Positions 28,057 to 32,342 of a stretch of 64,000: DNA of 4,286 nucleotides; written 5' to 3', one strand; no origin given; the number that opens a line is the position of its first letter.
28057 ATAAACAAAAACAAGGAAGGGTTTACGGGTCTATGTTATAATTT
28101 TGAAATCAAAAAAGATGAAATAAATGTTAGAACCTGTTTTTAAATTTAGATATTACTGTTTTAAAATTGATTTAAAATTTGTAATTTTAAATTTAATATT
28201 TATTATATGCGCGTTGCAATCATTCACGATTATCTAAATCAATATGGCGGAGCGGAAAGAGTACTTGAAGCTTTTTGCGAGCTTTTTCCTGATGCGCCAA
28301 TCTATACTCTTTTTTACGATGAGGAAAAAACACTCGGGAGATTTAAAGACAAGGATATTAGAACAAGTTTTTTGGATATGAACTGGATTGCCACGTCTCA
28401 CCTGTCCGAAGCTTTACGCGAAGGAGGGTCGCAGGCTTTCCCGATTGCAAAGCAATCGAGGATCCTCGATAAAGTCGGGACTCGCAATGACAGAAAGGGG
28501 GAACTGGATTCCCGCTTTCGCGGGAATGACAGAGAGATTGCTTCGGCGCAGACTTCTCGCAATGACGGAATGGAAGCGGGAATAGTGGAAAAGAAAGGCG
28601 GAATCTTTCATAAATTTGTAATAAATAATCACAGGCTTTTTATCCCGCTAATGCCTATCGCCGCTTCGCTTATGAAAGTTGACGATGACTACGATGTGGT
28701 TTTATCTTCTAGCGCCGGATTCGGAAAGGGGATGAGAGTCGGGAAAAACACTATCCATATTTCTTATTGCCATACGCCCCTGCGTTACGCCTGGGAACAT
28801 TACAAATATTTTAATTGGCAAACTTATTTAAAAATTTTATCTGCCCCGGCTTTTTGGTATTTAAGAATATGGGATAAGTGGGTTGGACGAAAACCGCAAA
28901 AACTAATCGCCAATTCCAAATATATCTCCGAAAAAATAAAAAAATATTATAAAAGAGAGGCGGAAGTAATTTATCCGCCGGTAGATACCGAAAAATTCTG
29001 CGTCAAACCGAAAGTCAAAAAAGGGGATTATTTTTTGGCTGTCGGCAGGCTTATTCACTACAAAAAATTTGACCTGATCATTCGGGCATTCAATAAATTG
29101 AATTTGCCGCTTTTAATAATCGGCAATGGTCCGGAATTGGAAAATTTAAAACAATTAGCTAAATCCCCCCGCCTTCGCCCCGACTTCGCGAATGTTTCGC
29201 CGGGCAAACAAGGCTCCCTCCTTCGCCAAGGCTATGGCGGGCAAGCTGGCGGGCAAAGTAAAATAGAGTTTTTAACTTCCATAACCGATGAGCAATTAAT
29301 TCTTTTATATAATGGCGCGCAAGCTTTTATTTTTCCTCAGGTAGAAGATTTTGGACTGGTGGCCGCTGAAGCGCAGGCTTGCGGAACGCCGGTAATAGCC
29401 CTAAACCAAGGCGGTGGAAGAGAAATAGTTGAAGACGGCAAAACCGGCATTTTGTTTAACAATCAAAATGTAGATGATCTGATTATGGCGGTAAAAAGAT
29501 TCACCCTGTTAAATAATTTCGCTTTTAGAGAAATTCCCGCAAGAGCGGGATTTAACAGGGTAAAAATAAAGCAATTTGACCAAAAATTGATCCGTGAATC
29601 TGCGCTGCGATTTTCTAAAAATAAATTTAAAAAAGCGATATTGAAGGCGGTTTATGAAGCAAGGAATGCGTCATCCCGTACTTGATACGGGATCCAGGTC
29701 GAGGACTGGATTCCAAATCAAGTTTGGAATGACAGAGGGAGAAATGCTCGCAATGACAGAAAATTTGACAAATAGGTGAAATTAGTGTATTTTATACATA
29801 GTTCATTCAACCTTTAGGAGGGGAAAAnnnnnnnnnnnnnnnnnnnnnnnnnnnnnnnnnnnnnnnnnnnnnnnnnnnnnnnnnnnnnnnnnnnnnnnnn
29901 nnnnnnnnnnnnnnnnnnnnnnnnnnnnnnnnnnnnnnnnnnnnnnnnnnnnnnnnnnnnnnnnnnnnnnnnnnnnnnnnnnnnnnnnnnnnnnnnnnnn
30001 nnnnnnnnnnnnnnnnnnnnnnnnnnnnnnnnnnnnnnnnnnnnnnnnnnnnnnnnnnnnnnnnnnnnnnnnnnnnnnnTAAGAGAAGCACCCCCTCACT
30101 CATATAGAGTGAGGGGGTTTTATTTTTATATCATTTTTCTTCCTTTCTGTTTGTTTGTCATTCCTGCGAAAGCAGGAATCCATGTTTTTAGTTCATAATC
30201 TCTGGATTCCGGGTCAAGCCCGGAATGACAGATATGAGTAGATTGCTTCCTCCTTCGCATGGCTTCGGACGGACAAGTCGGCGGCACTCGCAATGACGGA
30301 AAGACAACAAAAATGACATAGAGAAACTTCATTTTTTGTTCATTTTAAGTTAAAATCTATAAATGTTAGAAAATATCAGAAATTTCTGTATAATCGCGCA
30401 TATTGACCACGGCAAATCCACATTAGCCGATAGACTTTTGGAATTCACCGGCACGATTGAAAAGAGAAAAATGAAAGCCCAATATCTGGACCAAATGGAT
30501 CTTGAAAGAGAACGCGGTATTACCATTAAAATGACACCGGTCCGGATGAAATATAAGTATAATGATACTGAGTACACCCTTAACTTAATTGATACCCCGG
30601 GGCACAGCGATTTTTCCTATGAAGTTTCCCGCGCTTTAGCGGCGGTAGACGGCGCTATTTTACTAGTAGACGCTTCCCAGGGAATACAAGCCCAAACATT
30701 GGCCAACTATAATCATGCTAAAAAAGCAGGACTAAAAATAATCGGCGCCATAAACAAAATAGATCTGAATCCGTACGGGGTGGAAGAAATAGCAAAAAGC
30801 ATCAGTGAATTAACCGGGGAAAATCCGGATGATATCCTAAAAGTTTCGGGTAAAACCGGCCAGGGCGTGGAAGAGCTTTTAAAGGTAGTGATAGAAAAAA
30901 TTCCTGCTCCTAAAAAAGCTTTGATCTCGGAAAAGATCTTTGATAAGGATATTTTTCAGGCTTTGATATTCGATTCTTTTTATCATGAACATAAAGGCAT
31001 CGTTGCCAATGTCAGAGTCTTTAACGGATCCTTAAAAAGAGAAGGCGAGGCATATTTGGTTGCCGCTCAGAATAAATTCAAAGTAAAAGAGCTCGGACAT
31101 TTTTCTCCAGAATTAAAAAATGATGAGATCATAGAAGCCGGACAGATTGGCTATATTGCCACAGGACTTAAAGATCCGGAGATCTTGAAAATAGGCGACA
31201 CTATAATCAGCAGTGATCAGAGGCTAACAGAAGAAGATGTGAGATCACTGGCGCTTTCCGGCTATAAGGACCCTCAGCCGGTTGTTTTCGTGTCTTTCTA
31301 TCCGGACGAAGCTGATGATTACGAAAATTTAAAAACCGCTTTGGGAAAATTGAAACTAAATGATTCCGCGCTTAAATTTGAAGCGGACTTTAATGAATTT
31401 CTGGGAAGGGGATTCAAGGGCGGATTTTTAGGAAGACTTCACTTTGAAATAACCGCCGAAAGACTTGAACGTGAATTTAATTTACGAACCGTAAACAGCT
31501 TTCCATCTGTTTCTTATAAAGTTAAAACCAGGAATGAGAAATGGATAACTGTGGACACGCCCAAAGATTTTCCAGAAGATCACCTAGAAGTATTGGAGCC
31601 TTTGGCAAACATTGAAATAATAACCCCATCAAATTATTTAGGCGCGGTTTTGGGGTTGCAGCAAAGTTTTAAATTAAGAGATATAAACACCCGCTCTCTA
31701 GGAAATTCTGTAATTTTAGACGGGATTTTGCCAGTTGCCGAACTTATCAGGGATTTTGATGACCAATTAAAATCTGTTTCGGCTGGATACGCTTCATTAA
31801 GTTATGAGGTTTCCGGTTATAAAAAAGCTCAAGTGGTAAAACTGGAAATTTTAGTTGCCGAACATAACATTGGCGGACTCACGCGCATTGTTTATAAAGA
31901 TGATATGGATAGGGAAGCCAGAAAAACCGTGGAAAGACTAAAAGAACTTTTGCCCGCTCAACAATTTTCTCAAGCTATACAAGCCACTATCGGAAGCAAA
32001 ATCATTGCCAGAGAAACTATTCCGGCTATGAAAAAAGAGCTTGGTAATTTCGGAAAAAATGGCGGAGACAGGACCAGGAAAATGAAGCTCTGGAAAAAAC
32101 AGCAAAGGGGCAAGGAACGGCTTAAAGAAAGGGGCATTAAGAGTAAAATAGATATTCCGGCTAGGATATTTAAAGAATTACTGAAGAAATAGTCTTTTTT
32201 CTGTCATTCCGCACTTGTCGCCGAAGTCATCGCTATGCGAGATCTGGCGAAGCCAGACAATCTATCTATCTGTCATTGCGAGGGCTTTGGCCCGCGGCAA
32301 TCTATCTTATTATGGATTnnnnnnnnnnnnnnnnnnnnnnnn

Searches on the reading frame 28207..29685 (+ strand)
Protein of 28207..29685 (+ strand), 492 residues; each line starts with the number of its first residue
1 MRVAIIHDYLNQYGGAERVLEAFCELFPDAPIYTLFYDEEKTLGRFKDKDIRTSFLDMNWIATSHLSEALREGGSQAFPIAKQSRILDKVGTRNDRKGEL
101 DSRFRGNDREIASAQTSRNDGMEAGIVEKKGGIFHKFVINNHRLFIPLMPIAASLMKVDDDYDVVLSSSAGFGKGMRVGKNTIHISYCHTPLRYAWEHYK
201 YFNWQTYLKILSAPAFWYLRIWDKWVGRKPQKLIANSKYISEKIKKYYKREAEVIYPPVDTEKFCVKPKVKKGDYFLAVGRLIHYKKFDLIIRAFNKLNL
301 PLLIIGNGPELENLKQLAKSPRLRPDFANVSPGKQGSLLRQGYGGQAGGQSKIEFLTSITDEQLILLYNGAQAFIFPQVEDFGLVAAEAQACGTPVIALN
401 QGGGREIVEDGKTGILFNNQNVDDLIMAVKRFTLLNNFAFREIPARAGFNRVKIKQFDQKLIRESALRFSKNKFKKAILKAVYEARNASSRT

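Call 11: search_protein_families(library=pfam, proteins=[window:28207-29685:+])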
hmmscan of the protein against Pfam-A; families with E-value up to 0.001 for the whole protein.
window:28207-29685:+ (492 aa): 4 families
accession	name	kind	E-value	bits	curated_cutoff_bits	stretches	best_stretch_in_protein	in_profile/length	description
PF00534.26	Glycos_transf_1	-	1.6e-30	106.4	26.4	2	347-434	69-157/172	Glycosyl transferases group 1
PF13692.12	Glyco_trans_1_4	-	6.2e-22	78.8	27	1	275-431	3-138/142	Glycosyl transferases group 1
PF13439.12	Glyco_transf_4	-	1.2e-09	38.9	28.5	1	135-263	44-170/170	Glycosyltransferase Family 4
PF20706.3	GT4-conflict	-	0.00024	20.6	26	1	367-410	278-322/385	Family 4 Glycosyltransferase in conflict systems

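Call 45: find_homologous_proteins(query=window:28207-29685:+, max_evalue=1e-40)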
Query window:28207-29685:+ (492 aa): 6403 proteins with E <= 1e-40 among 8000 candidates; the best 120 are listed.
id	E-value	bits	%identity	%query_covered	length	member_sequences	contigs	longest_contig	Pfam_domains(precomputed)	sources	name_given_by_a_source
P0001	0.0e+0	1125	100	100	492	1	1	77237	PF00534.27,PF13439.13,PF13692.13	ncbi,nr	ncbi:MAG: glycosyltransferase [bacterium]|nr:glycosyltransferase [bacterium]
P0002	4.5e-199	680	67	99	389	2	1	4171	PF00534.27,PF13439.13,PF13692.13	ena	-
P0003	2.4e-195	668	69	99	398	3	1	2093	PF00534.27,PF13439.13,PF13692.13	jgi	-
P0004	1.6e-193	662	77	72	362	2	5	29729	PF00534.27,PF13439.13,PF13692.13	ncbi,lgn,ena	ncbi:MAG: glycosyltransferase [Patescibacteria group bacterium]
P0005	5.3e-192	657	76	73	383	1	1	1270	PF00534.27,PF13439.13,PF20706.4,PF13692.13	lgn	-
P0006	8.9e-192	656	75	72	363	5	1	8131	PF00534.27,PF13439.13,PF13692.13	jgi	jgi:glycosyltransferase involved in cell wall biosynthesis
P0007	1.5e-187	642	74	72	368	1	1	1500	PF00534.27,PF13439.13,PF13692.13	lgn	-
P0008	1.9e-185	635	73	71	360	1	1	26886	PF00534.27,PF13439.13,PF13692.13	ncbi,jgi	-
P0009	2.9e-183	628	72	72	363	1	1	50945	PF00534.27,PF13439.13,PF13692.13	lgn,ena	-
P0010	5.2e-182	624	71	73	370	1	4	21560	PF00534.27,PF13439.13,PF13692.13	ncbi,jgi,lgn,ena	-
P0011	1.1e-180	619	72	72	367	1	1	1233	PF00534.27,PF13439.13,PF13692.13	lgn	-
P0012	1.6e-179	615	71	72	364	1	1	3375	PF00534.27,PF13439.13,PF20706.4,PF13692.13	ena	-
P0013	2.1e-178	612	72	68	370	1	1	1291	PF00534.27,PF13439.13,PF13692.13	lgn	-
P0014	8.3e-177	606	66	72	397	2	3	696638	PF00534.27,PF13439.13,PF13692.13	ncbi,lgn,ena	-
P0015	7.5e-175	600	69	72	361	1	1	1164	PF00534.27,PF13439.13,PF20706.4,PF13692.13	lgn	-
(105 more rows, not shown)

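Call 56: find_encoding_contigs(protein=P0004, flank=10000, max_places=3)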
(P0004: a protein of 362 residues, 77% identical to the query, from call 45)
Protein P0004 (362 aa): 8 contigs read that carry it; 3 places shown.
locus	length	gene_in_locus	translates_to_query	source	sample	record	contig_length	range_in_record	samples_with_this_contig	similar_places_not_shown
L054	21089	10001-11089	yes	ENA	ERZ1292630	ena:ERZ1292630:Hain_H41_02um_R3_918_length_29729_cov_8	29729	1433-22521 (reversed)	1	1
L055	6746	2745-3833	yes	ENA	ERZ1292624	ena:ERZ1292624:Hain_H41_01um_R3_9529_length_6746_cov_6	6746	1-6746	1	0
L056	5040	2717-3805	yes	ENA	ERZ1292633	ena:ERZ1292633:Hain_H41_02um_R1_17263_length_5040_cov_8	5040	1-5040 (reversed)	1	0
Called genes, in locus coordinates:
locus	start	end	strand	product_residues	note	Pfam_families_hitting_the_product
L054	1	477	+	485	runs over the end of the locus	PF09335:VTT_dom, PF00121:TIM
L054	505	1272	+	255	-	PF04402:SIMPL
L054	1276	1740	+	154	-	PF04138:GtrA_DPMS_TM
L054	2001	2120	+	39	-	-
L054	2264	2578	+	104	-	PF02482:Ribosomal_S30AE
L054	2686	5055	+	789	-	PF07517:SecA_DEAD, PF01043:SecA_PP_bind, PF21090:P-loop_SecA, PF07516:SecA_SW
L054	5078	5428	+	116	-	PF18924:DUF5674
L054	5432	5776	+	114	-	-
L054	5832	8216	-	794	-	PF07963:N_methyl (faint), PF13884:Peptidase_S74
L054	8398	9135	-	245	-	PF02397:Bac_transf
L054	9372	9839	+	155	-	PF05635:23S_rRNA_IVP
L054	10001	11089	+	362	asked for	PF13439:Glyco_transf_4, PF00534:Glycos_transf_1, PF13692:Glyco_trans_1_4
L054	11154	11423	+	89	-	PF02080:TrkA_C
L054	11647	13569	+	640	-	PF00009:GTP_EFTU, PF22042:EF-G_D2 (faint), PF03144:GTP_EFTU_D2 (weak), PF14492:EFG_III (weak), PF00679:EFG_C, PF06421:LepA_C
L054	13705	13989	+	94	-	PF04977:DivIC (weak)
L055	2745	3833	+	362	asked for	PF13439:Glyco_transf_4, PF00534:Glycos_transf_1, PF13692:Glyco_trans_1_4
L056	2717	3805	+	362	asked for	PF13439:Glyco_transf_4, PF00534:Glycos_transf_1, PF13692:Glyco_trans_1_4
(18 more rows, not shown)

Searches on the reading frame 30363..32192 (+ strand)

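Call 11: search_protein_families(library=pfam, proteins=[window:30363-32192:+])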
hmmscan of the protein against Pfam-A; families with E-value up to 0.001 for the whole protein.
window:30363-32192:+ (609 aa): 7 families
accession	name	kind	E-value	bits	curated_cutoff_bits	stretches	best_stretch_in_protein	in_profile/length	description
PF00009.33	GTP_EFTU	-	2.5e-55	187.4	26.5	1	3-181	1-187/188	Elongation factor Tu GTP binding domain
PF06421.17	LepA_C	-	6.1e-27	94.3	29.7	1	500-608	3-107/107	GTP-binding protein LepA C-terminus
PF00679.30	EFG_C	-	5.4e-16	58.8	27.9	1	410-495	2-87/89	Elongation factor G C-terminus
PF14492.12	EFG_III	-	1.5e-06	28.6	27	1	304-375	2-70/75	Elongation Factor G, domain III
PF03144.31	GTP_EFTU_D2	-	4e-06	27.6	30.3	1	212-281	1-72/73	Elongation factor Tu domain 2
PF01926.29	MMR_HSR1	-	5e-05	23.8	21.9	1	14-132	8-113/113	50S ribosome-binding GTPase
PF22042.2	EF-G_D2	-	0.00035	21.1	27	1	198-281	2-81/84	Elongation factor G domain 2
